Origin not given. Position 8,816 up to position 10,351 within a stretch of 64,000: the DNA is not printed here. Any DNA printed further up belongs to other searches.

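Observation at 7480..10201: Rieske/cytochrome b complex whose third subunit is a membrane-anchored nonaheme cytochrome c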

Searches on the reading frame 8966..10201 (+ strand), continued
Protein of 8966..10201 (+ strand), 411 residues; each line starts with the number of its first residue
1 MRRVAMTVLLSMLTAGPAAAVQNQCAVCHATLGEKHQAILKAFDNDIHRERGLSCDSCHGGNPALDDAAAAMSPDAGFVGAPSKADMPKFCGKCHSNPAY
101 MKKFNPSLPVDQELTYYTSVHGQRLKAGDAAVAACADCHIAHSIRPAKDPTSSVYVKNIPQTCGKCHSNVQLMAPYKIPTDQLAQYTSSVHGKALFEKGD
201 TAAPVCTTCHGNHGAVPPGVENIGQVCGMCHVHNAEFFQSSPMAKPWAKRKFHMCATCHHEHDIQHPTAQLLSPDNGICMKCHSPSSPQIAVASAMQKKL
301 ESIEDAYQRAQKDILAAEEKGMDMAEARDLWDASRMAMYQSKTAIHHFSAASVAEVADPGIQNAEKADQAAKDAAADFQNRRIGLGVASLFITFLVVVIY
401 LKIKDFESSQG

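Call 28: find_related_loci(query=A1, collection=genome_contigs, flank=6000)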
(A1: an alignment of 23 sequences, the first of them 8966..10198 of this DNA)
Query A1 (411 aa) in genome_contigs; peptide patterns used: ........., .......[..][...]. (x = any residue, [..] = any of these).
600 stretches matched a pattern (row limit reached: there are more); 587 encode a relative of the query (tblastn E <= 1e-3); the best 80 are kept; 80 distinct loci.
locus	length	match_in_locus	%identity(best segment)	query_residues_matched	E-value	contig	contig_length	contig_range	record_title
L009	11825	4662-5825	57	23-410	2e-152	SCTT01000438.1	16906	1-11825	MAG: bacterium isolate FW305_bin.15 FW305_bin.15-32695-1, whole genome shotgun sequence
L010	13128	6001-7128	58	23-410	8e-149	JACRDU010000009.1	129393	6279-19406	MAG: Elusimicrobia bacterium isolate NC_groundwater_1680_Pr3_B-0.1um_70_15 SR-2_scaffold_141_155004, whole genome shotgu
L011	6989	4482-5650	58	22-411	4e-129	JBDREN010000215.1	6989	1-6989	MAG: Elusimicrobiota bacterium isolate MEGAHIT-group-1.316 k141_3416526, whole genome shotgun sequence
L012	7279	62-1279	43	4-408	3e-114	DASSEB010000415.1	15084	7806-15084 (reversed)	MAG TPA_asm: Pyrinomonadaceae bacterium isolate SMAG_U966 k141_1002858, whole genome shotgun sequence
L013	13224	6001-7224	42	4-410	8e-112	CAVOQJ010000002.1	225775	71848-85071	MAG: Blastocatellia bacterium isolate MFD09848.bin.2.92 genome assembly, contig: contig_11232, whole genome shotgun sequ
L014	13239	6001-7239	42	1-410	1e-111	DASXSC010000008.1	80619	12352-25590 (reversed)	MAG TPA_asm: Pyrinomonadaceae bacterium isolate SMAG_U4656 k141_1506699, whole genome shotgun sequence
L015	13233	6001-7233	42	1-408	2e-111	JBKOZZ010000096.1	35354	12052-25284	MAG: Acidobacteriota bacterium isolate GB_HAYS_MAG_00021 GB_HAYS_000001674358, whole genome shotgun sequence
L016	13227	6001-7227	42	7-410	3e-111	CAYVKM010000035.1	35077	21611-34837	MAG TPA_asm: uncultured Calditrichaceae bacterium isolate SRP214966_co2_132 genome assembly, contig: NODE_1389_length_35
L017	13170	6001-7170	43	23-408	8e-111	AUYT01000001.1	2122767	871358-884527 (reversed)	MAG: candidate division Zixibacteria bacterium RBG-1 RBG1_1C00001, whole genome shotgun sequence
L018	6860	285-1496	41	6-410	2e-110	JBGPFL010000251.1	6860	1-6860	MAG: Blastocatellia bacterium isolate OBJ_0618_7090110_68 k141_347339_length_6860_cov_13.5199, whole genome shotgun sequ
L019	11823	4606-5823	42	7-410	2e-110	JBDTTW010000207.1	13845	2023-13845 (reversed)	MAG: bacterium isolate cluster3_bin.305 NODE_18020_length_13845_cov_6.358376, whole genome shotgun sequence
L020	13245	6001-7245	41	1-410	2e-110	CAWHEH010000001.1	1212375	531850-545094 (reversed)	MAG: Blastocatellia bacterium isolate MFD00905.bin.2.1 genome assembly, contig: contig_10705, whole genome shotgun seque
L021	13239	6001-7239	41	1-410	2e-109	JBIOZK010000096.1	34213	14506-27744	MAG: Pyrinomonadaceae bacterium isolate MAG006 k127_3117530, whole genome shotgun sequence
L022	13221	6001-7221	42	3-410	5e-109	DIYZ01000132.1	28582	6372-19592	MAG TPA_asm: Chloracidobacterium sp. UBA6041 UBA6041_contig_4121, whole genome shotgun sequence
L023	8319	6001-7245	40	4-410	4e-109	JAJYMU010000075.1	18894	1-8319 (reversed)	MAG: Bacteroidetes bacterium isolate DBS2-4.bin16 NODE_5105_length_18894_cov_1.54058, whole genome shotgun sequence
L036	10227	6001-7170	42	22-410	2e-105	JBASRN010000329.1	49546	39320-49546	MAG: Blastocatellia bacterium isolate MFD13521_ilm_asm_bin1 k127_393353, whole genome shotgun sequence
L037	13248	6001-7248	42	2-408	4e-105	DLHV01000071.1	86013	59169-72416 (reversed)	MAG TPA_asm: Chloracidobacterium sp. UBA7659 UBA7659_contig_10306, whole genome shotgun sequence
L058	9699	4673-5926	41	2-409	3e-102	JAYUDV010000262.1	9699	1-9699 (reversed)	MAG: Chloracidobacterium sp. isolate GFS_7267 GFS_7267_261, whole genome shotgun sequence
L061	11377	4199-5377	42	17-407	5e-102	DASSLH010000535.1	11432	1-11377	MAG TPA_asm: Candidatus Methylomirabilota bacterium isolate SMAG_U1165 k141_923826, whole genome shotgun sequence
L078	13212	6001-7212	42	4-408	7e-101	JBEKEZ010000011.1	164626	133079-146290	MAG: Terriglobia bacterium isolate SPRUCE 218 SPRUCE_218_11, whole genome shotgun sequence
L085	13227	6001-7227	40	1-409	8e-100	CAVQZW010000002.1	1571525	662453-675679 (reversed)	MAG: uncultured Acidobacteriota bacterium isolate MFD00008.bin.2.180 genome assembly, contig: contig_20734, whole genome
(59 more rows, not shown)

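Call 35: search_protein_families(library=ncbifam, proteins=[window:8966-10201:+], max_evalue=0.01)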
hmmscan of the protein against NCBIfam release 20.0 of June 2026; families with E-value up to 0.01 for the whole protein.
window:8966-10201:+ (411 aa): 3 families
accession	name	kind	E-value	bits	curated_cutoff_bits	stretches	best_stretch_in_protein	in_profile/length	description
TIGR03508.1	decahem_SO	subfamily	7.3e-12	45.3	192.2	1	23-261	3-250/258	DmsE family decaheme c-type cytochrome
TIGR01905.1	paired_CXXCH_1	subfamily_domain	0.00078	19.3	25.2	0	206-233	9-38/41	doubled CXXCH domain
TIGR04257.1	nanowire_3heme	domain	0.0017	18.5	40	0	23-66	24-65/75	c(7)-type cytochrome triheme domain-containing protein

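Call 49: search_protein_families(library=pfam, proteins=[L078:678-1763:+, L014:1866-4121:+, L058:7578-8780:-, L036:2702-4201:+, L085:7345-7686:+, L019:8138-8830:+, L007:8293-9642:+, L004:8140-9438:+], max_evalue=0.01)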
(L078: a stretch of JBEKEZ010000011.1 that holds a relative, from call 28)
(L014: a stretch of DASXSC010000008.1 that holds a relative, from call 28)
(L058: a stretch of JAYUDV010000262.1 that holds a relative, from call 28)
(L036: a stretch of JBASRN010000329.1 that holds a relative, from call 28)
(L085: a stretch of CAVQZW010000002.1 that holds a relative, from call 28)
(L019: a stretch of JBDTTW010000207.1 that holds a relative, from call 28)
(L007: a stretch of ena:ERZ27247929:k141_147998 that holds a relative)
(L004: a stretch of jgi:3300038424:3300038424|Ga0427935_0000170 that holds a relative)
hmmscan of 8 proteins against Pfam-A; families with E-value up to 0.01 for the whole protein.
L078:678-1763:+ (361 aa): 5 families
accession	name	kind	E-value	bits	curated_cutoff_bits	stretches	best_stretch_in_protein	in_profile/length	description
PF09699.15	Paired_CXXCH_1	-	1e-33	115.1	20.6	3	282-319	1-37/41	Doubled CXXCH motif (Paired_CXXCH_1)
PF14522.11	Cytochrome_C7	-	8.5e-14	51.6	24.8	2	88-172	13-66/67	Cytochrome c7 and related cytochrome c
PF14537.11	Cytochrom_c3_2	-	3.4e-11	43.9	25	1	186-271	2-78/79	Cytochrome c3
PF13435.11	Cytochrome_C554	-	4.8e-07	31.1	20.8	1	155-198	38-84/84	Cytochrome c554 and c-prime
PF22678.1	Cytochrom_c_NrfB-like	-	3.1e-06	28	27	1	122-205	1-73/89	Cytochrome c-type protein NrfB-like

L014:1866-4121:+ (751 aa): 0 families

L058:7578-8780:- (400 aa): 4 families
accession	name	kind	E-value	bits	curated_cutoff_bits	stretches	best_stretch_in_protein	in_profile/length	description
PF14522.11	Cytochrome_C7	-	1.5e-13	50.8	24.8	3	187-259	12-67/67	Cytochrome c7 and related cytochrome c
PF14537.11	Cytochrom_c3_2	-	1.7e-09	38.4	25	2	184-259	22-79/79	Cytochrome c3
PF02085.21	Cytochrom_CIII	-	5.6e-09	36.7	22.9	1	295-369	21-84/101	Class III cytochrome C family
PF09699.15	Paired_CXXCH_1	-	5.1e-05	23.3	20.6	1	332-368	8-37/41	Doubled CXXCH motif (Paired_CXXCH_1)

L036:2702-4201:+ (499 aa): 5 families
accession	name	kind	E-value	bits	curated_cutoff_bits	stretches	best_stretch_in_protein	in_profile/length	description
PF03264.19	Cytochrom_NNT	-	1.4e-12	48.1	24.1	1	104-187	12-99/174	NapC/NirT cytochrome c family, N-terminal region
PF14537.11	Cytochrom_c3_2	-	3.1e-08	34.4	25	1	429-494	6-66/79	Cytochrome c3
PF14522.11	Cytochrome_C7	-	1.5e-07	31.5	24.8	0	424-457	43-67/67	Cytochrome c7 and related cytochrome c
PF22113.1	Mtrc-MtrF_II-IV_dom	-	0.00054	20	30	0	445-494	77-129/176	Outer membrane cytochrome MtrC/MtrF-like, domains II/IV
PF02085.21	Cytochrom_CIII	-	0.0015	19.3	22.9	0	426-495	28-85/101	Class III cytochrome C family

L085:7345-7686:+ (113 aa): 2 families
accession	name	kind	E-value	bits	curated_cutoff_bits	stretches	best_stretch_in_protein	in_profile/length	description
PF13442.11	Cytochrome_CBB3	-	3.2e-13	50.2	27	1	31-106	4-68/68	Cytochrome C oxidase, cbb3-type, subunit III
PF00034.26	Cytochrom_C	-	3.2e-10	41.6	21.3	1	35-109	6-89/90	Cytochrome c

L019:8138-8830:+ (230 aa): 4 families
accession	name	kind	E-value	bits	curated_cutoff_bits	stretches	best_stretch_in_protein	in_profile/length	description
PF14522.11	Cytochrome_C7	-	5.6e-07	29.7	24.8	1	155-226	15-67/67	Cytochrome c7 and related cytochrome c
PF09699.15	Paired_CXXCH_1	-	5.7e-06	26.4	20.6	1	195-229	7-40/41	Doubled CXXCH motif (Paired_CXXCH_1)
PF22113.1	Mtrc-MtrF_II-IV_dom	-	5.7e-05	23.2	30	1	106-204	82-166/176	Outer membrane cytochrome MtrC/MtrF-like, domains II/IV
PF02085.21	Cytochrom_CIII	-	0.00039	21.1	22.9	1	81-167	16-89/101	Class III cytochrome C family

L007:8293-9642:+ (449 aa): 0 families

L004:8140-9438:+ (432 aa): 2 families
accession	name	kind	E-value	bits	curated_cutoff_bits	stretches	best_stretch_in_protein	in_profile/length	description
PF13505.12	OMP_b-brl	-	9e-07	29.7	28.7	0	339-404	79-151/175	Outer membrane protein beta-barrel domain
PF13609.12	Porin_4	-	2.9e-05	24.5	27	0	214-325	181-288/310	Gram-negative porin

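Call 50: predict_structure(alignment_id=A2)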
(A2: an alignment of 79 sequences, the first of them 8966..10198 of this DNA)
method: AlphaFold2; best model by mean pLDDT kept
length: 411 residues; sequences in the alignment: 79
mean_pLDDT: 93.5   pTM: 0.81
mean pLDDT of the five models: 93.5, 93.3, 93.3, 89.8, 85.5
residues with pLDDT >= 90: 351; 70-90: 52; 50-70: 8; < 50: 0
segments of 3 or more residues with pLDDT < 50: none
pLDDT, mean of each block of 10 residues (from residue 1): 76 69 91 96 95 95 96 96 95 95 91 92 96 93 94 96 96 96 96 97 92 78 84 93 92 89 91 96 96 98 98 98 98 98 96 98 99 98 97 98 94 75
secondary structure, 60 per line:
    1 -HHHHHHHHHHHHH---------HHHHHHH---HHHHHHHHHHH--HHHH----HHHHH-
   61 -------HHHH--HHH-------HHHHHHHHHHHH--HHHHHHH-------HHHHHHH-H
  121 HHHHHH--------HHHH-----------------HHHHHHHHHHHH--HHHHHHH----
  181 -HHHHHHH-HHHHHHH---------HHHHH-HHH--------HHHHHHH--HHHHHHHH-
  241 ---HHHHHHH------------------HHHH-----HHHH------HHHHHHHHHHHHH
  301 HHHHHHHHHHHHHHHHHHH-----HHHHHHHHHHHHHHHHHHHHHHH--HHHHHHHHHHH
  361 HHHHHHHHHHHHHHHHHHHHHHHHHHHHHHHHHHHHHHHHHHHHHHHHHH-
elements in order: H2-14 H24-30 H34-44 H47-50 H55-59 H68-71 H84-95 H98-104 H112-118 H120-126 H135-138 H156-167 H170-176 H182-188 H190-196 H206-210 H223-229 H232-239 H244-250 H269-272 H278-281 H288-319 H325-347 H350-410

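Call 52: fold_search(model_id=the predicted structure, library=pdb)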
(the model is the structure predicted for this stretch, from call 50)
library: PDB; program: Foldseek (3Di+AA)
matches with E <= 10: 51; with E <= 0.001: 0
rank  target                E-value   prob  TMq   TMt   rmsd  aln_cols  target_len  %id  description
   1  4n4m                  9.7e-03  0.99  0.27  0.23  19.2       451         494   14  Kuenenia stuttgartiensis hydroxylamine oxidoreductase soaked in phenyl hydrazine (released 2013-12-11)
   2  8bcx_C                1.3e-01  0.84  0.25  0.23  19.9       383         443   14  Crystal structure of NrfA-1 from Geobacter metallireducens (released 2023-08-30)
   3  3bng                  1.4e-01  0.97  0.20  0.18   7.4       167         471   21  W. succinogenes NrfA Y218F (released 2008-02-26)
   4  8bcx_D                1.6e-01  0.85  0.25  0.23  18.1       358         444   15  Crystal structure of NrfA-1 from Geobacter metallireducens (released 2023-08-30)
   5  1fs7                  2.0e-01  0.99  0.21  0.19   6.7       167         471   20  CYTOCHROME C NITRITE REDUCTASE FROM WOLINELLA SUCCINOGENES (released 2001-01-17)
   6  4wjy_A                2.1e-01  0.97  0.20  0.19   7.7       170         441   15  Esherichia coli nitrite reductase NrfA H264N (released 2015-03-11)
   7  3rkh_A                5.3e-01  0.96  0.22  0.18   7.3       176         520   15  Structure of the Thioalkalivibrio nitratireducens cytochrome c nitrite reductase in a complex with nitrite (full occup (released 2011-06-15)
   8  3f29_A                5.6e-01  0.95  0.22  0.18   7.5       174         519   16  Structure of the Thioalkalivibrio nitratireducens cytochrome c nitrite reductase in complex with sulfite (released 2008-12-09)
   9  8rv0                  7.2e-01  0.93  0.22  0.19   7.1       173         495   13  Crystal structure of octaheme nitrite reductase from Trichlorobacter ammonificans in complex with nitrite (released 2024-03-27)
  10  1qdb_A                1.0e+00  0.63  0.20  0.17   8.2       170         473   21  CYTOCHROME C NITRITE REDUCTASE (released 1999-08-18)
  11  6rcv_A                3.1e+00  0.04  0.11  0.14  23.9       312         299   10  PfRH5 bound to monoclonal antibodies R5.011 and R5.016 (released 2019-06-26)
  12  5zfp_B                3.5e+00  0.10  0.13  0.21  23.3       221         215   13  Structure of the ExbB/ExbD hexameric complex (released 2018-05-09)
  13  6rcu_A                3.6e+00  0.04  0.10  0.14  24.7       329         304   10  PfRH5 bound to monoclonal antibodies R5.004 and R5.016 (released 2019-06-26)
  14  8s2f_BBB              3.8e+00  0.21  0.14  0.28  24.9       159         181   12  Crystal structure of Borrelia burgdorferi paralogous family 12 outer surface protein BBH37 (released 2025-03-05)
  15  5sv0_J                3.9e+00  0.10  0.13  0.22  21.9       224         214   12  Structure of the ExbB/ExbD complex from E. coli at pH 7.0 (released 2016-09-28)
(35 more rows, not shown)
